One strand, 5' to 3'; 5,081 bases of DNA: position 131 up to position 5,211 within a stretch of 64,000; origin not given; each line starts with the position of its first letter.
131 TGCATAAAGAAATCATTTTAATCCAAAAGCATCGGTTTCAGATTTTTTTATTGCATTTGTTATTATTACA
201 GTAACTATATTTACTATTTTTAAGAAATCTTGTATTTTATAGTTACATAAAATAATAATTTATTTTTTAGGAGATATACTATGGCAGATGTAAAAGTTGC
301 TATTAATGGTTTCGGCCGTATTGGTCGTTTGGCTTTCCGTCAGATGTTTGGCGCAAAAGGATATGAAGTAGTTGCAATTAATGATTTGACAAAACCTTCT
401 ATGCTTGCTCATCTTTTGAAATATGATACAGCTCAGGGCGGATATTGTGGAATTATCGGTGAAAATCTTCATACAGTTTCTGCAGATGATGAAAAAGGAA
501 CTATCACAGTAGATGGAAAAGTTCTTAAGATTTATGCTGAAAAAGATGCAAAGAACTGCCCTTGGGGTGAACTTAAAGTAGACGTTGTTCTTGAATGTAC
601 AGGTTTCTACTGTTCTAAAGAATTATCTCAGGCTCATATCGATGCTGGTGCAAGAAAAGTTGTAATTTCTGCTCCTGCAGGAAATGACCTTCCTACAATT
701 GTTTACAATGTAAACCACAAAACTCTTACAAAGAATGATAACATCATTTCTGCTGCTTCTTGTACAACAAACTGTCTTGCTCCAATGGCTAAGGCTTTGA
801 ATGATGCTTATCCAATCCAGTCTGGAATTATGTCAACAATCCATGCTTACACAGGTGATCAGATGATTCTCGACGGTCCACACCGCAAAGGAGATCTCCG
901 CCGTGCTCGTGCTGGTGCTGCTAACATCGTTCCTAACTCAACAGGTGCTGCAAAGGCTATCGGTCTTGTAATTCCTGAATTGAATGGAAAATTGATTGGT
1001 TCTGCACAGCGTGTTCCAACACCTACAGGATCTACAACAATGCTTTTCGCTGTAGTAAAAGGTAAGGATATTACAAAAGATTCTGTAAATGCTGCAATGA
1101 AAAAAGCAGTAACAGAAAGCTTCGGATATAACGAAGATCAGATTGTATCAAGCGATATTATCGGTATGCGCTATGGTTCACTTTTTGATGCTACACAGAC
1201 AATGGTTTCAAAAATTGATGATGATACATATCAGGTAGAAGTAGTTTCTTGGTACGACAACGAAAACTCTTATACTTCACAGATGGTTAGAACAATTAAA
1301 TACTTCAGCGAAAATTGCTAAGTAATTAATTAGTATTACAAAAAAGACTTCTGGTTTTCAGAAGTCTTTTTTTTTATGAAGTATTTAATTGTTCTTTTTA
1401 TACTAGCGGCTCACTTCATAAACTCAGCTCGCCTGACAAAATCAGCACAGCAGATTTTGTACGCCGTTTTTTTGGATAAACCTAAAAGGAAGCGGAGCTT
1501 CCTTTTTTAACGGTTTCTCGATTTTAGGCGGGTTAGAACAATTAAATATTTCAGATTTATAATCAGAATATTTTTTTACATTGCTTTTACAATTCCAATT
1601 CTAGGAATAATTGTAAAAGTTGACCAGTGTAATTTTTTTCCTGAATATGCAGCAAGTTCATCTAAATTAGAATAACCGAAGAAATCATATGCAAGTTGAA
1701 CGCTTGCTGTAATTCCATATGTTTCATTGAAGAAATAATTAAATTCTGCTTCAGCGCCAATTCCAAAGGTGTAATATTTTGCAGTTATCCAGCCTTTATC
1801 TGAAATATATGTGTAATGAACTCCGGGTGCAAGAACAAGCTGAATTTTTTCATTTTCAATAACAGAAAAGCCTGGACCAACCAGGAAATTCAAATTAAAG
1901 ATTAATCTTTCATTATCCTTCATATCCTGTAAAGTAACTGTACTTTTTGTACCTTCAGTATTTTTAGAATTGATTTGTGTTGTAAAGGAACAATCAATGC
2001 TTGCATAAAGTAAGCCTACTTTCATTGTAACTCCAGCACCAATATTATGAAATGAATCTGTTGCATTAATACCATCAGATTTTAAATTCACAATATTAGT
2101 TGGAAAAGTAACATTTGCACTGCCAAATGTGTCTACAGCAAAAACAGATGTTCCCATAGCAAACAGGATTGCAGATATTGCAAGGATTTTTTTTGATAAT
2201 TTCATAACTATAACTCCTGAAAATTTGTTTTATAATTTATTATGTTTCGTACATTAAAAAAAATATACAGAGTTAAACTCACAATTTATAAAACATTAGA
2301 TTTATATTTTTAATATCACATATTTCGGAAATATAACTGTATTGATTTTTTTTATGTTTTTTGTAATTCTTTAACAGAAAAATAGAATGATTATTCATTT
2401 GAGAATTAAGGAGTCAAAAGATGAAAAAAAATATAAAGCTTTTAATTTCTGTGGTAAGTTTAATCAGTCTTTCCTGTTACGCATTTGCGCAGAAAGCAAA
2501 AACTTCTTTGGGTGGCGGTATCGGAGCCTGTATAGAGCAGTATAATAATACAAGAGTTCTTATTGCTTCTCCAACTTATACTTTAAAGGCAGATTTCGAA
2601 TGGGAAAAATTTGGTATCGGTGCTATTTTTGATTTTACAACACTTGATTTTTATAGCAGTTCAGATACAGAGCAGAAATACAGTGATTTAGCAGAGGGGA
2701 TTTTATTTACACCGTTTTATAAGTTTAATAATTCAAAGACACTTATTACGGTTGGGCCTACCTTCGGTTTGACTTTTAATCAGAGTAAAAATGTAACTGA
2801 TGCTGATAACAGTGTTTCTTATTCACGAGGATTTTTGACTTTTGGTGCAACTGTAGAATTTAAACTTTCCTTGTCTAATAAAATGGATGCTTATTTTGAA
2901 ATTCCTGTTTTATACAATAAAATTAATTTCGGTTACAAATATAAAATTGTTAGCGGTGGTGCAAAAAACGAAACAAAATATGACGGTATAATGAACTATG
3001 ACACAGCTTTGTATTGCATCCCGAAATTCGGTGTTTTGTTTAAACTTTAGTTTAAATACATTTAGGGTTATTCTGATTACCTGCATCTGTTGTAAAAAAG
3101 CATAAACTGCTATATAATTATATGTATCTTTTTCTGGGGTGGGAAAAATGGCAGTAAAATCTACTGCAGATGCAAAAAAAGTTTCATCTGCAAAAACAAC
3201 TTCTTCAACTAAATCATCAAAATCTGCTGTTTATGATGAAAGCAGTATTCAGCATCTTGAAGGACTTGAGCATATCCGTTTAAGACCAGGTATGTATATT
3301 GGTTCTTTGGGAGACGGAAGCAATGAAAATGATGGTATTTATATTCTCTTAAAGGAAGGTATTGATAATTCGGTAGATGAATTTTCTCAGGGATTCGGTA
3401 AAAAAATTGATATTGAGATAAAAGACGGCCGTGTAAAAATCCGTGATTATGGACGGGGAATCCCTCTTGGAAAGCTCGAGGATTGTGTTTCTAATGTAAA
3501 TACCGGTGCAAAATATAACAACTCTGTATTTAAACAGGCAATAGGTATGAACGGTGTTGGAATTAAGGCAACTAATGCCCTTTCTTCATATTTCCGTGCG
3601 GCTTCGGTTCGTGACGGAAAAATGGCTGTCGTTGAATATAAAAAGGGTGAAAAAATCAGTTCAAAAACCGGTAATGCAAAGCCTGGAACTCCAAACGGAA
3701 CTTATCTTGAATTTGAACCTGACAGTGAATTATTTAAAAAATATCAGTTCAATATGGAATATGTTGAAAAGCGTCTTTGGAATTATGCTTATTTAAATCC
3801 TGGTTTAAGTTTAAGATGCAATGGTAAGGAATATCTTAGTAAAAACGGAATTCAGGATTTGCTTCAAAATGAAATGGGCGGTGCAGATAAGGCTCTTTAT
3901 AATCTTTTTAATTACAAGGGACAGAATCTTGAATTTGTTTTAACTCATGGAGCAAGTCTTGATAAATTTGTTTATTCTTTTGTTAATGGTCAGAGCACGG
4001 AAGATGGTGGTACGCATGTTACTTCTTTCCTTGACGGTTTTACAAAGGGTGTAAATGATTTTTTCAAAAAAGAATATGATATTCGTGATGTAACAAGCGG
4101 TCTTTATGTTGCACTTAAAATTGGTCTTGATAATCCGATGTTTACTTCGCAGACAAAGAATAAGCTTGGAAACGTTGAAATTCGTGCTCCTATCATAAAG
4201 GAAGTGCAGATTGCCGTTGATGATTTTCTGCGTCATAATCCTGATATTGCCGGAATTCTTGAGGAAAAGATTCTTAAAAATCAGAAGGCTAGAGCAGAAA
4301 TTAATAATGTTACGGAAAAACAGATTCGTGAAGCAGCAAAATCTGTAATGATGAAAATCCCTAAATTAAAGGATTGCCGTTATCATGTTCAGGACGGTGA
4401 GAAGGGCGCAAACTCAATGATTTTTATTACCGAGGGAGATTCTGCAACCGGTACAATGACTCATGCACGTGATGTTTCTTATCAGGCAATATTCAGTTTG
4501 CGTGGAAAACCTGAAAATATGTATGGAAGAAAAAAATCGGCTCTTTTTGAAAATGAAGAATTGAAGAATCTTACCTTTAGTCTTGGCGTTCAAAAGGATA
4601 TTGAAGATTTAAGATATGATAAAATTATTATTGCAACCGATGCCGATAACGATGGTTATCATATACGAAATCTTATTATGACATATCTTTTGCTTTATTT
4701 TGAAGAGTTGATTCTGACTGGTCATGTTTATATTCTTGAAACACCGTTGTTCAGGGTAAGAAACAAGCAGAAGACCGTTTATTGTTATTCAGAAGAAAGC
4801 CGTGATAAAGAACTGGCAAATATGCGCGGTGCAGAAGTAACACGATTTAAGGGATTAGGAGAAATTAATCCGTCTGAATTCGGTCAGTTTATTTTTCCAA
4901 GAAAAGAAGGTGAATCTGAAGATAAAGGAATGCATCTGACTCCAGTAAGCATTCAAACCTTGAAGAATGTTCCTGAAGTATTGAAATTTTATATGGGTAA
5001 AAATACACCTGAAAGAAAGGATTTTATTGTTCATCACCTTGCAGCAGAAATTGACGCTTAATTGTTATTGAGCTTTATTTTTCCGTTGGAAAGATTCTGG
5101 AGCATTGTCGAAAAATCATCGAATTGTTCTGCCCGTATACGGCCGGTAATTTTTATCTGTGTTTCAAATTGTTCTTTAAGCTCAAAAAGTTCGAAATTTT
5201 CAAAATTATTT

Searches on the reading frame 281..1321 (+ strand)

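Call 50: search_protein_families(library=pfam, proteins=[window:281-1321:+], max_evalue=0.00001)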
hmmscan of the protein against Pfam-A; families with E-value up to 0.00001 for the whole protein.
window:281-1321:+ (346 aa): 2 families
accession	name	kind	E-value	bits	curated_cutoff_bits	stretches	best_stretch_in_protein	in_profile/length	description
PF02800.25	Gp_dh_C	-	9.9e-51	171.9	24.4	1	166-325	1-158/158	Glyceraldehyde 3-phosphate dehydrogenase, C-terminal domain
PF00044.30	Gp_dh_N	-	3.7e-30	104.7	31.7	1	4-112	1-100/101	Glyceraldehyde 3-phosphate dehydrogenase, NAD binding domain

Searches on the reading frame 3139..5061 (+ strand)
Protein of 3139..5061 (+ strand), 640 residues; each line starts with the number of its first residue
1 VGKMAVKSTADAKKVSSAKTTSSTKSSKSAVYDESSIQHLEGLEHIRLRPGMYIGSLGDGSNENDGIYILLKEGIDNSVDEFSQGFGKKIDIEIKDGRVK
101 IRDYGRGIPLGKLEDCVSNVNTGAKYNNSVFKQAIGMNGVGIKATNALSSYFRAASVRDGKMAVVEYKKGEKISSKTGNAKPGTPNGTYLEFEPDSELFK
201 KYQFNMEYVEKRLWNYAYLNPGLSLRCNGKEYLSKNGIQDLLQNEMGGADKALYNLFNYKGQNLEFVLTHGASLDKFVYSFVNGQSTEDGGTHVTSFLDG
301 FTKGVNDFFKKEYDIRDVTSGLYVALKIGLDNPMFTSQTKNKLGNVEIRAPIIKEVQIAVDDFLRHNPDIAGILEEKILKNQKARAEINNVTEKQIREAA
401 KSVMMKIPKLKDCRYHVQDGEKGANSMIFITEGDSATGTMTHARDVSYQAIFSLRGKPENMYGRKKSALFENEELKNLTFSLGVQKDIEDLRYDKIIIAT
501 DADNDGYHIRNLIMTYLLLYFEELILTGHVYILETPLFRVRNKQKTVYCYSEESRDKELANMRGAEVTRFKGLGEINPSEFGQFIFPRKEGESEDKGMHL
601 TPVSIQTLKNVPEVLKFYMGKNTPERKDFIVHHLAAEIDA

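Call 50: search_protein_families(library=pfam, proteins=[window:3139-5061:+], max_evalue=0.00001)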
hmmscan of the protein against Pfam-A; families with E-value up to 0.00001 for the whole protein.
window:3139-5061:+ (640 aa): 4 families
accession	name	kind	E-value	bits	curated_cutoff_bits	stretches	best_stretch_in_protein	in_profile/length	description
PF00204.31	DNA_gyraseB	-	4.5e-23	82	27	1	256-388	20-167/173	DNA gyrase B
PF01751.28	Toprim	-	1.5e-13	51.2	23.1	1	428-534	2-95/96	Toprim domain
PF02518.31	HATPase_c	-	2.6e-06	28.3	26.4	1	65-150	4-85/111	Histidine kinase-, DNA gyrase B-, and HSP90-like ATPase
PF00986.26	DNA_gyraseB_C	-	4.5e-06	27.2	29.8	0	564-630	3-62/63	DNA gyrase B subunit, carboxyl terminus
